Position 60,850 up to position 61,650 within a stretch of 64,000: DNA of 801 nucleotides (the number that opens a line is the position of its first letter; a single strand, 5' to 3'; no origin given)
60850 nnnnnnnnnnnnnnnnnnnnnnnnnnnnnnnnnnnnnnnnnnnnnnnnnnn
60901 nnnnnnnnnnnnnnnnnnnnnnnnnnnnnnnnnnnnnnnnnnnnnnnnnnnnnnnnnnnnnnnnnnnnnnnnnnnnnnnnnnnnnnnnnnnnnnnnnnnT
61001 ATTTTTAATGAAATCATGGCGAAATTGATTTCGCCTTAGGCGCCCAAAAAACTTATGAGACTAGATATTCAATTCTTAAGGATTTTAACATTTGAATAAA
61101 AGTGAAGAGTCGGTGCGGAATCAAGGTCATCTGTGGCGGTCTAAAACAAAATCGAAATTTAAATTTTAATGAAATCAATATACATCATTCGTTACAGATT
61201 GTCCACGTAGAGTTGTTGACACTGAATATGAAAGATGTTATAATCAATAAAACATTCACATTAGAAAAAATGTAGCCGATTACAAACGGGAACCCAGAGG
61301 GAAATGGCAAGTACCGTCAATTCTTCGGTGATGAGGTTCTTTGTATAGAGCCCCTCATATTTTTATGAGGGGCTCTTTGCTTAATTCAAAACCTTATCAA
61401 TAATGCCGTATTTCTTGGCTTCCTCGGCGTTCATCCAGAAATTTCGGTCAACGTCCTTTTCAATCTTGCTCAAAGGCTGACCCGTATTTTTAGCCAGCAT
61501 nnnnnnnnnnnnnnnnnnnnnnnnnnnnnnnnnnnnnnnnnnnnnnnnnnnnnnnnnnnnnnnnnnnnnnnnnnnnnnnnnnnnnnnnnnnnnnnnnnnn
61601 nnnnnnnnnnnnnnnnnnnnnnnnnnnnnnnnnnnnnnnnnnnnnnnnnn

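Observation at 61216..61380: Consensus promoter driving a roughly 125-nt terminator-capped transcript with no ORF (sRNA candidate) between rny and clpP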

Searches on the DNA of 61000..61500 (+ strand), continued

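Call 51: search_with_rna_model(model_id=R1, sources=[L033, L015, L139], max_evalue=10, show_alignments=3)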
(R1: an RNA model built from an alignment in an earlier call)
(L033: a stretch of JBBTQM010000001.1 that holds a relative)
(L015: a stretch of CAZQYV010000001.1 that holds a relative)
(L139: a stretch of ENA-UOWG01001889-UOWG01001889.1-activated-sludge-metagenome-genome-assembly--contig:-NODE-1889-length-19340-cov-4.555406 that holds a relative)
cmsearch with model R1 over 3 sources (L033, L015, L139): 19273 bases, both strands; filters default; matches with E-value up to 10: 4.
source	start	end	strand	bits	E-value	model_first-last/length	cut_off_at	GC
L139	2037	2149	+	18.3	0.005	1-135/135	no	0.48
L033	3598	3695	-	18.2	0.0053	1-135/135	no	0.47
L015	3586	3663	-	12.7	0.099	1-135/135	no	0.33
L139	4963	4992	-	8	1.2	97-126/135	no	0.43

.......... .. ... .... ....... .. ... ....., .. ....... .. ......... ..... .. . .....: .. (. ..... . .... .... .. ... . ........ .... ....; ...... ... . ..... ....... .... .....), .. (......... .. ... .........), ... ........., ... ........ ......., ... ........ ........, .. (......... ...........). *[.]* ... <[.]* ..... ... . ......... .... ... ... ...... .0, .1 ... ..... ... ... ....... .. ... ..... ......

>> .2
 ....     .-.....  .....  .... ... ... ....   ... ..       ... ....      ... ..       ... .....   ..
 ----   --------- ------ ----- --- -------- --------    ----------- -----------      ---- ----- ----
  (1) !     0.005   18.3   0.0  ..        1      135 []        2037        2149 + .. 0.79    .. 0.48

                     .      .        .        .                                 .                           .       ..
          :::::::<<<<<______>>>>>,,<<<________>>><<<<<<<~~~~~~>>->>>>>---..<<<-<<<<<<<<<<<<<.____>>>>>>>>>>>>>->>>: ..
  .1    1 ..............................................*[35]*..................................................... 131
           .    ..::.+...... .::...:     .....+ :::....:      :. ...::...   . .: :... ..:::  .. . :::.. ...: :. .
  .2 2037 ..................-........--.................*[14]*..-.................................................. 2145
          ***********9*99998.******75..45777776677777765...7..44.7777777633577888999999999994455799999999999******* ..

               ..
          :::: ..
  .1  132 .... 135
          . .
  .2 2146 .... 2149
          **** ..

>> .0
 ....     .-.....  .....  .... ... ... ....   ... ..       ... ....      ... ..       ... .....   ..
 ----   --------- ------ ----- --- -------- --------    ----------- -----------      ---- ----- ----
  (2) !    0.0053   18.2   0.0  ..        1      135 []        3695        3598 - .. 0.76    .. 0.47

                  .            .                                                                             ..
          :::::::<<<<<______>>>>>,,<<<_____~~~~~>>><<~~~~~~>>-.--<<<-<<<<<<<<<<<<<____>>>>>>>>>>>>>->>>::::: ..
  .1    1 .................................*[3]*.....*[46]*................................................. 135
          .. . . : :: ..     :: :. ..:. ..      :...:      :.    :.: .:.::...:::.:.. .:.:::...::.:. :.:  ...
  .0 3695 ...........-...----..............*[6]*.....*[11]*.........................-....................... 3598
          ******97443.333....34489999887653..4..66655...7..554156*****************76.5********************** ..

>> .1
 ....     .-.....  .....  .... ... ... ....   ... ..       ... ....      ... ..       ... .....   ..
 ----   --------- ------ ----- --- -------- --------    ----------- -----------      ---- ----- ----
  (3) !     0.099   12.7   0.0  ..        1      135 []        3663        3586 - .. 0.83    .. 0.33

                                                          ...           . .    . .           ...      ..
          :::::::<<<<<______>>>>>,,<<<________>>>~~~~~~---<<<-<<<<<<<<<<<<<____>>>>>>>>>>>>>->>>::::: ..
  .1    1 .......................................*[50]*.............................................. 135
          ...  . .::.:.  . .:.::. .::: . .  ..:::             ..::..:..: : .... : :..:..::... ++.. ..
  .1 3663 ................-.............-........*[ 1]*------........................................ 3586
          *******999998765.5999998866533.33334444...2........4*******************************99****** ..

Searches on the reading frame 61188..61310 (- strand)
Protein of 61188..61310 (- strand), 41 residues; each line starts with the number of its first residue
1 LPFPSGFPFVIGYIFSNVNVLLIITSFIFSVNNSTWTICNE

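Call 41: search_protein_representatives(protein=window:61188-61310:-)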
Query: 41 residues. Proteins with E-value up to 0.001 (for the whole library): 0; up to 1e-10: 0; up to 1e-30: 0. The best 0 are listed.
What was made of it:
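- Closest known: Sib/Ibs-type type I toxin-antitoxin loci. Different: The ORF lacks a ribosome-binding site and a promoter, and has no homologues (call 41).
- No homologue was found among 1.84 billion representative proteins (call 41).
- Tried and rejected: The 41-aa antisense ORF has no homologue (call 41).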
